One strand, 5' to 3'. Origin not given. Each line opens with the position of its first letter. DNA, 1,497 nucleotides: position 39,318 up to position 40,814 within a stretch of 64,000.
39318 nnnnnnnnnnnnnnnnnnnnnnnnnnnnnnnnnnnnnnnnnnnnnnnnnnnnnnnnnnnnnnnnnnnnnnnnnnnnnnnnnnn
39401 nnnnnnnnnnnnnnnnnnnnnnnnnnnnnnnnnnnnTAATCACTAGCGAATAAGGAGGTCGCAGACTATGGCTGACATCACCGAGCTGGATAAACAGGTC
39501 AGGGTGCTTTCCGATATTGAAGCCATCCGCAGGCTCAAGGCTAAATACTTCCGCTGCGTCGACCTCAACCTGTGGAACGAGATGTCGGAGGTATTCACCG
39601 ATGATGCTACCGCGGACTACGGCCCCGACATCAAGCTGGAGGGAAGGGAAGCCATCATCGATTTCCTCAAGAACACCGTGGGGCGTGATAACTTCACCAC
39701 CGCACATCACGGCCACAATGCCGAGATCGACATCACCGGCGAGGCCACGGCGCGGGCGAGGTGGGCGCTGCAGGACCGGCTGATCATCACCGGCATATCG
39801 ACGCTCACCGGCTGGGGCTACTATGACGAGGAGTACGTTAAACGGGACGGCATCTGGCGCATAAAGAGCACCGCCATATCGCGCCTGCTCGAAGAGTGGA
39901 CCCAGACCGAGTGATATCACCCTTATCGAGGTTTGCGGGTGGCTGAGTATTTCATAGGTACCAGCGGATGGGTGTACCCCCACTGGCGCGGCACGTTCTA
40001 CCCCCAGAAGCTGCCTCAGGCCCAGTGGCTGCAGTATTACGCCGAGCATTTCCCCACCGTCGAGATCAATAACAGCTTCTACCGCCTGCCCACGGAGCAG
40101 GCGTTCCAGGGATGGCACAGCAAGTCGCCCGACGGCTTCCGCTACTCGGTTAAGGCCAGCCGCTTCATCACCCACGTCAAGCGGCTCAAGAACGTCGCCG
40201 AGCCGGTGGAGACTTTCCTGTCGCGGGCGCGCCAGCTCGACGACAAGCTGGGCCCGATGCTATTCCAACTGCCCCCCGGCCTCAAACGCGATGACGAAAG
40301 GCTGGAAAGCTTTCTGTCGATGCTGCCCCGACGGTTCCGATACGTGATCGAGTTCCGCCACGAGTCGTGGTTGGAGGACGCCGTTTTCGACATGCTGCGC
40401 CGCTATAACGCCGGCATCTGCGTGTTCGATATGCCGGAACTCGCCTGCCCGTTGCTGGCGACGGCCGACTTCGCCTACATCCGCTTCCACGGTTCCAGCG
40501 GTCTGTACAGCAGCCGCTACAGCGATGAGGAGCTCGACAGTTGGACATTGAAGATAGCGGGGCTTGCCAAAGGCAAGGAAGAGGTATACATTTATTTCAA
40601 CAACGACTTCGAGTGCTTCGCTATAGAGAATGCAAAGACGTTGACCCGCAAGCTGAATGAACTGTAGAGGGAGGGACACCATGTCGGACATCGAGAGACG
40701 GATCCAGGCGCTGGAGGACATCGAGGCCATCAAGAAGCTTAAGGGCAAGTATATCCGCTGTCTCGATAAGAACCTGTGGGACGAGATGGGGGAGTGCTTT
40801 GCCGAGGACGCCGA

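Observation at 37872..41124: Operon of a nitronate-monooxygenase-like FMN enzyme, three paralogous SnoaL_4/BaiE-like NTF2 proteins and DUF72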

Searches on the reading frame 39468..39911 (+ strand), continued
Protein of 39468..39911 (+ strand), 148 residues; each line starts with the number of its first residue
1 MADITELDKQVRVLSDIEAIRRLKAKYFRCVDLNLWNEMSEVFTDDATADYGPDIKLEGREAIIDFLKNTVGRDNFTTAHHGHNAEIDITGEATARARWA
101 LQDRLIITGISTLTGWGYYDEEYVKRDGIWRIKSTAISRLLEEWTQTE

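Call 82: find_encoding_contigs(protein=P0362, flank=6000, max_places=1)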
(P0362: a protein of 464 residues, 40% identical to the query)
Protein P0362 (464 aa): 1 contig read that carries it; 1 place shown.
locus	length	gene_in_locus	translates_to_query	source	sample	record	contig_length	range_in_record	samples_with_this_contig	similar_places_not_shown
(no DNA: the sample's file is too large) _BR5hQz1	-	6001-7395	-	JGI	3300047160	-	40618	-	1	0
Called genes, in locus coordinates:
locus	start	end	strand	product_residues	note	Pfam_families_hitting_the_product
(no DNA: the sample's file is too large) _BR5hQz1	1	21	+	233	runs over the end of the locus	-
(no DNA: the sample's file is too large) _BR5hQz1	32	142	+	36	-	-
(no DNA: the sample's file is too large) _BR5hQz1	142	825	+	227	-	PF00392:GntR, PF07729:FCD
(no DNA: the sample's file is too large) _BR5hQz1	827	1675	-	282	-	PF00753:Lactamase_B, PF13483:Lactamase_B_3 (weak)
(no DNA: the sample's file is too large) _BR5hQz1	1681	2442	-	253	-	PF00106:adh_short, PF08659:KR (weak), PF23441:SDR (weak), PF13561:adh_short_C2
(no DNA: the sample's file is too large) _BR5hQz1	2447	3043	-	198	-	PF00106:adh_short, PF13561:adh_short_C2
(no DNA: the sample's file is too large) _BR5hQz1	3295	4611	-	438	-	PF12680:SnoaL_2 (faint), PF13577:SnoaL_4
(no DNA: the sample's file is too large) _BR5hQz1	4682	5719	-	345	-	PF00067:p450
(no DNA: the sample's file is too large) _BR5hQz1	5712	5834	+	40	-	-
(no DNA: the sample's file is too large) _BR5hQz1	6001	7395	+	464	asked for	PF12680:SnoaL_2 (faint), PF13577:SnoaL_4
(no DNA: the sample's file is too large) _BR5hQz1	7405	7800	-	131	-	PF07883:Cupin_2, PF02311:AraC_binding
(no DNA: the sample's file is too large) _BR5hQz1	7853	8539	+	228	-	PF00392:GntR, PF07729:FCD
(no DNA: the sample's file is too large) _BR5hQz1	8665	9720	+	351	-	-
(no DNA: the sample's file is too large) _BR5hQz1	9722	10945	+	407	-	PF13433:Peripla_BP_5 (faint), PF13458:Peripla_BP_6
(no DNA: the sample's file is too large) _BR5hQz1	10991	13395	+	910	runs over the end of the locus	PF02653:BPD_transp_2, PF00005:ABC_tran, PF13304:AAA_21 (faint), PF13555:AAA_29 (weak), PF12399:BCA_ABC_TP_C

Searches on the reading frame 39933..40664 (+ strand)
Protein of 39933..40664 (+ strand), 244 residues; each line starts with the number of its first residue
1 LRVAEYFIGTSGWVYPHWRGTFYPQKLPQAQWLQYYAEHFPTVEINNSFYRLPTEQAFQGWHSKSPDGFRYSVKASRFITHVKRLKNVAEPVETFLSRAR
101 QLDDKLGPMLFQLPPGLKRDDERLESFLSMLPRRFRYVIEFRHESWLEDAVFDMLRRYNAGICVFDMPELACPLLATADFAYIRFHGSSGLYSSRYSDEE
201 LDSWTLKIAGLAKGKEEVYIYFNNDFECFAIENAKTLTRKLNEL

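Call 4: search_protein_families(library=pfam, proteins=[window:39933-40664:+], max_evalue=0.01)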
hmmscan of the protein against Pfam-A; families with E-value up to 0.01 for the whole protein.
window:39933-40664:+ (244 aa): 1 family
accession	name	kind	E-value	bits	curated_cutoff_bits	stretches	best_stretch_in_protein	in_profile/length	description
PF01904.24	DUF72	-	8.9e-77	258.4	25.3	1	23-239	1-216/217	Protein of unknown function DUF72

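Call 7: search_protein_families(library=ncbifam, proteins=[window:39933-40664:+], max_evalue=0.01)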
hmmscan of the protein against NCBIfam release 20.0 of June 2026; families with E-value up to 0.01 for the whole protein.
window:39933-40664:+ (244 aa): 1 family
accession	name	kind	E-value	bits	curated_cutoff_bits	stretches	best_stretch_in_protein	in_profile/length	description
NF007637.0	PRK10302.1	equivalog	8.3e-23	81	412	1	7-149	3-139/272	hypothetical protein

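Call 11: search_solved_structures(query=window:39933-40664:+, max_evalue=0.001)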
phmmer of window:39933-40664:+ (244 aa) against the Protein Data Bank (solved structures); distinct sequences matched with E-value up to 0.001: 2.
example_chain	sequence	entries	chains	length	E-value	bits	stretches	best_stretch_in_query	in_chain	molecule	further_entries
1vpq_A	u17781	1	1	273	2.9e-27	99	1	7-242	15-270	hypothetical protein TM1631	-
1vpy_A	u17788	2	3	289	8.5e-06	28.7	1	33-241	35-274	PROTEIN (hypothetical protein EF0366) | hypothetical protein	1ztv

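Call 37: find_related_loci(query=A3, collection=metagenome_contigs, flank=6000)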
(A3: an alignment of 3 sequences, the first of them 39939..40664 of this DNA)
Query A3 (242 aa) in metagenome_contigs; peptide patterns used: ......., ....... (x = any residue, [..] = any of these).
600 stretches matched a pattern (row limit reached: there are more); 459 encode a relative of the query (tblastn E <= 1e-3); the best 80 are kept; 80 distinct loci.
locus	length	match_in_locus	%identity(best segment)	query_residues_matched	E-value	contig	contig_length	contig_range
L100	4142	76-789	70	3-240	1e-119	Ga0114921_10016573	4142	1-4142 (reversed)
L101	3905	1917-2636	68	3-242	6e-118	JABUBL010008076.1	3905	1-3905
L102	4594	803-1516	69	3-240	3e-117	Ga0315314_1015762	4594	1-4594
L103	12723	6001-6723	68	2-242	5e-118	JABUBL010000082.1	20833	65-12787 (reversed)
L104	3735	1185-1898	68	3-240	2e-117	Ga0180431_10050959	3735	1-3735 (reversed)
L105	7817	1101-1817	68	1-239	2e-115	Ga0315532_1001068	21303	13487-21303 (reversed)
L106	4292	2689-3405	66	2-240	2e-116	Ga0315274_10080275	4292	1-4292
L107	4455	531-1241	67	3-239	8e-114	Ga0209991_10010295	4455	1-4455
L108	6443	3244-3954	67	3-239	5e-113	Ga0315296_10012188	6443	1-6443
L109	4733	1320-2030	67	3-239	9e-112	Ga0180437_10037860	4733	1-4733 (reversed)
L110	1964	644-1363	64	2-241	6e-117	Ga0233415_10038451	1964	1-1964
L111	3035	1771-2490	64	1-240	7e-112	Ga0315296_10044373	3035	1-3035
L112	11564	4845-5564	64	1-240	1e-108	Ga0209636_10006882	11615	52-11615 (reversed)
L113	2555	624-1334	65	3-239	4e-113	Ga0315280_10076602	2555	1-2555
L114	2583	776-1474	66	3-235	4e-112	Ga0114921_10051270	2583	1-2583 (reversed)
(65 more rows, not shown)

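Call 56: find_homologous_proteins(query=window:39939-40664:+, max_evalue=1e-10)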
Query window:39939-40664:+ (242 aa): 7947 proteins with E <= 1e-10 among 8000 candidates; the best 120 are listed.
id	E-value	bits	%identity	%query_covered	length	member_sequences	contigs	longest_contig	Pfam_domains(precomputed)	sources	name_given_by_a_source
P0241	1.9e-165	566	100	100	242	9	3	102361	PF01904.25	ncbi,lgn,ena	-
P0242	3.5e-149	513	89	100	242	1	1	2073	PF01904.25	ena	-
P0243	2.7e-146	504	88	100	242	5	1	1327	PF01904.25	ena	-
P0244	8.9e-146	502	87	100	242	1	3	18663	PF01904.25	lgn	-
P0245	3.3e-145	500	86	100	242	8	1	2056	PF01904.25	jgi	jgi:uncharacterized protein YecE (DUF72 family)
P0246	5.3e-125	434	75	100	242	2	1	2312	PF01904.25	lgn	-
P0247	8.0e-117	407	70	100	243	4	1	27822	PF01904.25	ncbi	-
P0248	2.8e-116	405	70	99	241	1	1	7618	PF01904.25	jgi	-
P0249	3.1e-116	405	71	98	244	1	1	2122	PF01904.25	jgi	jgi:uncharacterized protein YecE (DUF72 family)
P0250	5.9e-116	404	70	99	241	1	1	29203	PF01904.25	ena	-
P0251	7.6e-116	404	68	100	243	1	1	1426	PF01904.25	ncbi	-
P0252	9.8e-116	404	69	99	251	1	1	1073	PF01904.25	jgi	jgi:uncharacterized protein YecE (DUF72 family)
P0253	1.5e-115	403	70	99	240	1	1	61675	PF01904.25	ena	-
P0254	1.8e-115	403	68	99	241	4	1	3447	PF01904.25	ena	-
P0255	2.6e-115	402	70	98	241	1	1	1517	PF01904.25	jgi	jgi:uncharacterized protein YecE (DUF72 family)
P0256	2.8e-115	402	68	100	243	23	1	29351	PF01904.25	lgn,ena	-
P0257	4.1e-115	402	69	99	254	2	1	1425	PF01904.25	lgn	-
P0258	4.7e-115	401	70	98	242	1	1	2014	PF01904.25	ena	-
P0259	5.5e-115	401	70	98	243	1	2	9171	PF01904.25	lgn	-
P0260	5.8e-115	401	70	99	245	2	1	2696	PF01904.25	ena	-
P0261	6.6e-115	401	70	99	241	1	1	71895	PF01904.25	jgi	-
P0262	1.2e-114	400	69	99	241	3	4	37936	PF01904.25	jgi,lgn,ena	-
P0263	1.3e-114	400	68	100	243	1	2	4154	PF01904.25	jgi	-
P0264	1.7e-114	400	68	100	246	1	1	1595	PF01904.25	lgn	-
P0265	2.0e-114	399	69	98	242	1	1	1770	PF01904.25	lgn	-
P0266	3.3e-114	399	70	99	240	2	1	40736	PF01904.25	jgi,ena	-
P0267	3.4e-114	399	69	98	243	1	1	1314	PF01904.25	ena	-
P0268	5.0e-114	398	69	99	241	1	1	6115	PF01904.25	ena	-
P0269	5.1e-114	398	68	100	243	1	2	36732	PF01904.25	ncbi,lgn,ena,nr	ncbi:MAG: DUF72 domain-containing protein [Dehalococcoidia bacterium]|nr:DUF72 domain-containing pro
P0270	5.1e-114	398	69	99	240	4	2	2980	PF01904.25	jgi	jgi:uncharacterized protein YecE (DUF72 family)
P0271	5.3e-114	398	68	100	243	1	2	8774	PF01904.25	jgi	-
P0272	5.4e-114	398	69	98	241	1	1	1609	PF01904.25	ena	-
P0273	5.8e-114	398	68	99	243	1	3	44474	PF01904.25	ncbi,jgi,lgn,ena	ncbi:hypothetical protein ES703_54923 [subsurface metagenome]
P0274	6.0e-114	398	68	99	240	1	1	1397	PF01904.25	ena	-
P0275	6.2e-114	398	68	100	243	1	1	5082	PF01904.25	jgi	-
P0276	6.3e-114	398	69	98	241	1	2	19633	PF01904.25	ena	-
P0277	7.2e-114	397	68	98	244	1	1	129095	PF01904.25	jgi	-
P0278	9.5e-114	397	66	99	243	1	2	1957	PF01904.25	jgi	jgi:uncharacterized protein YecE (DUF72 family)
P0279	1.2e-113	397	69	98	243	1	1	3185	PF01904.25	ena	-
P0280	1.2e-113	397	68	100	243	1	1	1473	PF01904.25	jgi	-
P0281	1.8e-113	396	68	100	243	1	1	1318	PF01904.25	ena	-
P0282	1.9e-113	396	68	100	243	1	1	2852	PF01904.25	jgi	-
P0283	2.0e-113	396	68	98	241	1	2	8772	PF01904.25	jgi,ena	-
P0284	2.0e-113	396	68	98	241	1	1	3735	PF01904.25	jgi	-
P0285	2.6e-113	396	69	98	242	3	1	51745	PF01904.25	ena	-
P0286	3.3e-113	395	67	99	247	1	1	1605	PF01904.25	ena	-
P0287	4.0e-113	395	68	98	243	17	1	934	PF01904.25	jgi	-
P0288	4.7e-113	395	67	98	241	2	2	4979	PF01904.25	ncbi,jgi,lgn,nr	ncbi:MAG: DUF72 domain-containing protein [Dehalococcoidia bacterium]|nr:MAG: DUF72 domain-containin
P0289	4.8e-113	395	68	99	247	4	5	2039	PF01904.25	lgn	-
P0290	5.5e-113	395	68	99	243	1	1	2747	PF01904.25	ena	-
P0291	7.7e-113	394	68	100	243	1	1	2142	PF01904.25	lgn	-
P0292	9.6e-113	394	67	99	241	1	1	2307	PF01904.25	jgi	-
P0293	1.0e-112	394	68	98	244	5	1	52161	PF01904.25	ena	-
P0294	1.4e-112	393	68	99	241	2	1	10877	PF01904.25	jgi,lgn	jgi:uncharacterized protein YecE (DUF72 family)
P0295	1.5e-112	393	69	99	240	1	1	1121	PF01904.25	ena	-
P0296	1.6e-112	393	67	99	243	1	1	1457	PF01904.25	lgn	-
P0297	1.9e-112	393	68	98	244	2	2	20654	PF01904.25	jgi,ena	-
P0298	2.2e-112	393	67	100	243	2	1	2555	PF01904.25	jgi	jgi:uncharacterized protein YecE (DUF72 family)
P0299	2.2e-112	393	67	100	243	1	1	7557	PF01904.25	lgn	-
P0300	2.7e-112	392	68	98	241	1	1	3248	PF01904.25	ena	-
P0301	2.8e-112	392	68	98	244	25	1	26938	PF01904.25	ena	-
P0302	3.1e-112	392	65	99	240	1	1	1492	PF01904.25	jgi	jgi:uncharacterized protein YecE (DUF72 family)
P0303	3.2e-112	392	67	98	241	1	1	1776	PF01904.25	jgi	-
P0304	3.7e-112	392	68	99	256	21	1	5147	PF01904.25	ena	-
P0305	8.5e-112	391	68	99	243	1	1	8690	PF01904.25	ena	-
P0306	1.8e-111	390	68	98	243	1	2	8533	PF01904.25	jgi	jgi:uncharacterized protein YecE (DUF72 family)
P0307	2.0e-111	389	68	98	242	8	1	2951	PF01904.25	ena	-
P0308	2.5e-111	389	66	100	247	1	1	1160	PF01904.25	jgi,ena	-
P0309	2.8e-111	389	67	98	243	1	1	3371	PF01904.25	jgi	jgi:uncharacterized protein YecE (DUF72 family)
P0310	5.7e-111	388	68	98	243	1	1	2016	PF01904.25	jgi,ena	-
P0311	6.7e-111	388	66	98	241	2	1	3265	PF01904.25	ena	-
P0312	7.5e-111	388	68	97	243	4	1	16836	PF01904.25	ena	-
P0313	1.0e-110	387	67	98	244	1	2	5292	PF01904.25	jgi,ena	-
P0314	2.8e-110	386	68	98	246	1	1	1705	PF01904.25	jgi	jgi:uncharacterized protein YecE (DUF72 family)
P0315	5.6e-110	385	67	98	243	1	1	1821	PF01904.25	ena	-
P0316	6.4e-110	385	67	96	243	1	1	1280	PF01904.25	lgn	-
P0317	6.8e-110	384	67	96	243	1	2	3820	PF01904.25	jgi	jgi:uncharacterized protein YecE (DUF72 family)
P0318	7.1e-110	384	67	99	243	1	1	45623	PF01904.25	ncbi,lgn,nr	ncbi:MAG: DUF72 domain-containing protein [Dehalococcoidia bacterium]|nr:DUF72 domain-containing pro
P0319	7.8e-110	384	65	100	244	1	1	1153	PF01904.25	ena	-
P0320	2.0e-109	383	66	98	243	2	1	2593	PF01904.25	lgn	-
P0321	2.1e-109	383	66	98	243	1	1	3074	PF01904.25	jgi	jgi:uncharacterized protein YecE (DUF72 family)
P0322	2.6e-109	383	67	96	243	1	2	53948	PF01904.25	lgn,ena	-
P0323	2.8e-109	382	67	96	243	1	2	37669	PF01904.25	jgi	jgi:uncharacterized protein YecE (DUF72 family)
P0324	3.8e-109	382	65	99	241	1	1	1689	PF01904.25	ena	-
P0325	4.5e-109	382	66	98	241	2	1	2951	PF01904.25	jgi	-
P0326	5.1e-109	382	68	98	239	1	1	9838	PF01904.25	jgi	jgi:uncharacterized protein YecE (DUF72 family)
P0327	6.1e-109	381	65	98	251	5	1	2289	PF01904.25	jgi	jgi:uncharacterized protein YecE (DUF72 family)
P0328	8.1e-109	381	66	99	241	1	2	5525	PF01904.25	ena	-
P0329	9.5e-109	381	67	98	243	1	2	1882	PF01904.25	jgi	-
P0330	2.0e-108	380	65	99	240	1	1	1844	PF01904.25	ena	-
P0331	2.5e-108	379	67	98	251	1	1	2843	PF01904.25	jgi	jgi:uncharacterized protein YecE (DUF72 family)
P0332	2.5e-108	379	70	94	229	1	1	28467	PF01904.25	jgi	jgi:uncharacterized protein YecE (DUF72 family)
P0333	2.7e-108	379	65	96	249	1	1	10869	PF01904.25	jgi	jgi:uncharacterized protein YecE (DUF72 family)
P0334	2.7e-108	379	65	96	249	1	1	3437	PF01904.25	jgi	jgi:uncharacterized protein YecE (DUF72 family)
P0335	2.8e-108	379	65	99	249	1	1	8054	PF01904.25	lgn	-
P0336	3.5e-108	379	67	99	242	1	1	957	PF01904.25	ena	-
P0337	3.6e-108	379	67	98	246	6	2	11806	PF01904.25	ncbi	-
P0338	3.9e-108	379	64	99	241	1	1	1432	PF01904.25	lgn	-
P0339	4.0e-108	379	65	99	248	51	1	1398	PF01904.25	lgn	-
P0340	5.1e-108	378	68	94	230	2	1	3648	PF01904.25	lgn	-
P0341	5.8e-108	378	65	99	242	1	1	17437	PF01904.25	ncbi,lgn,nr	ncbi:MAG: DUF72 domain-containing protein [Chloroflexota bacterium]|nr:DUF72 domain-containing prote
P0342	6.6e-108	378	66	99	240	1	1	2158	PF01904.25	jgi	-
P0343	7.8e-108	378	64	100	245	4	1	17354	PF01904.25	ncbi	-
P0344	9.6e-108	377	66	96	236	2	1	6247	PF01904.25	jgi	-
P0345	1.4e-107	377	63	99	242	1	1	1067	PF01904.25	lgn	-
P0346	1.7e-107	377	69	94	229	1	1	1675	PF01904.25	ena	-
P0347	1.7e-107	377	64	99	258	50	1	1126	PF01904.25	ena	-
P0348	2.4e-107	376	66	96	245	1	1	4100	PF01904.25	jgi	jgi:uncharacterized protein YecE (DUF72 family)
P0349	3.8e-107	375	64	98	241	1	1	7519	PF01904.25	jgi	jgi:uncharacterized protein YecE (DUF72 family)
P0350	4.1e-107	375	66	99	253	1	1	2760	PF01904.25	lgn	-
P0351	5.4e-107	375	64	99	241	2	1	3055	PF01904.25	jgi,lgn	-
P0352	6.3e-107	375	65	96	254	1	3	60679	PF01904.25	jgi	jgi:uncharacterized protein YecE (DUF72 family)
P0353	8.2e-107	374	65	98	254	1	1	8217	PF01904.25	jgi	jgi:uncharacterized protein YecE (DUF72 family)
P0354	8.8e-107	374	65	97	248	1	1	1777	PF01904.25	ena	-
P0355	9.9e-107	374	64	98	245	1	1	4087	PF01904.25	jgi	jgi:uncharacterized protein YecE (DUF72 family)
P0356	1.0e-106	374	65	98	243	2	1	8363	PF01904.25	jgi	-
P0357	1.1e-106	374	66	96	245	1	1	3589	PF01904.25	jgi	jgi:uncharacterized protein YecE (DUF72 family)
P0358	1.3e-106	374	63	100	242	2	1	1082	PF01904.25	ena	-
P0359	1.6e-106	373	64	99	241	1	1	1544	PF01904.25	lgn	-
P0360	1.7e-106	373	65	98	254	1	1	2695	PF01904.25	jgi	jgi:uncharacterized protein YecE (DUF72 family)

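Call 57: find_encoding_contigs(protein=P0241, flank=3500, max_places=3)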
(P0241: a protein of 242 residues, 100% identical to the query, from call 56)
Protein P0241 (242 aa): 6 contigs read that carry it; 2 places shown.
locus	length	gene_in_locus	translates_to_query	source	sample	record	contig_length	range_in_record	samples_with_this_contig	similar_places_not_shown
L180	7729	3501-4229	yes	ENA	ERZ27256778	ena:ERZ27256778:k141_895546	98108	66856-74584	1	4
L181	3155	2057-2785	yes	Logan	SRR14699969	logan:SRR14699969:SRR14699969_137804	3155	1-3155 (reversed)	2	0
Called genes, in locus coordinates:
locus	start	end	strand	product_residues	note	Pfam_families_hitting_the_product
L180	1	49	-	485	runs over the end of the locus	PF02934:GatB_N, PF02637:GatB_Yqey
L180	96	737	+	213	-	PF06695:Sm_multidrug_ex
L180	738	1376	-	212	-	PF01135:PCMT, PF00398:RrnaAD, PF13847:Methyltransf_31 (weak)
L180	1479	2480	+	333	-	PF03060:NMO, PF02581:TMP-TENI (faint), PF00478:IMPDH (weak)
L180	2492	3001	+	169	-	PF13577:SnoaL_4, PF12680:SnoaL_2 (weak)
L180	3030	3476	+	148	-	PF13577:SnoaL_4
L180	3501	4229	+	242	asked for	PF01904:DUF72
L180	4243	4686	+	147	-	PF13577:SnoaL_4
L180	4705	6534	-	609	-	PF01541:GIY-YIG, PF27096:UvrC_M, PF02151:UVR (weak), PF22920:UvrC_RNaseH, PF08459:UvrC_RNaseH_dom, PF00633:HHH (faint), PF14520:HHH_5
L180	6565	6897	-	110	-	-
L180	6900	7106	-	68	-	-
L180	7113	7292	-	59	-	-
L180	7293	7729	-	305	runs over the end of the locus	PF02899:Phage_int_SAM_1, PF00589:Phage_integrase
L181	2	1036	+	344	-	?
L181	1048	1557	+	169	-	PF13577:SnoaL_4, PF12680:SnoaL_2 (weak)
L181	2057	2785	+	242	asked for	PF01904:DUF72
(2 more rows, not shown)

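Call 68: predict_structure(alignment_id=A4)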
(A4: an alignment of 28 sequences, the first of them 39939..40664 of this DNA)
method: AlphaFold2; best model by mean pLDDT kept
length: 242 residues; sequences in the alignment: 28
mean_pLDDT: 88.2   pTM: 0.89
mean pLDDT of the five models: 88.2, 87.7, 87.2, 85.0, 84.8
residues with pLDDT >= 90: 137; 70-90: 88; 50-70: 16; < 50: 1
segments of 3 or more residues with pLDDT < 50: none
pLDDT, mean of each block of 10 residues (from residue 1): 90 84 86 91 70 80 91 65 75 88 93 88 94 93 94 98 83 96 88 93 96 95 88 96 92
secondary structure, 60 per line:
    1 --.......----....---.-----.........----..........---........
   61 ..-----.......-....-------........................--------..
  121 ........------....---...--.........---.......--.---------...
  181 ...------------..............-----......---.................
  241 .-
elements in order: E3-9 H27-35 E40-46 H53-62 E68-74 H76-79 H87-103 E104-110 H119-128 E135-138 H147-155 E159-165 E178-183 H196-209 E215-220 H224-241
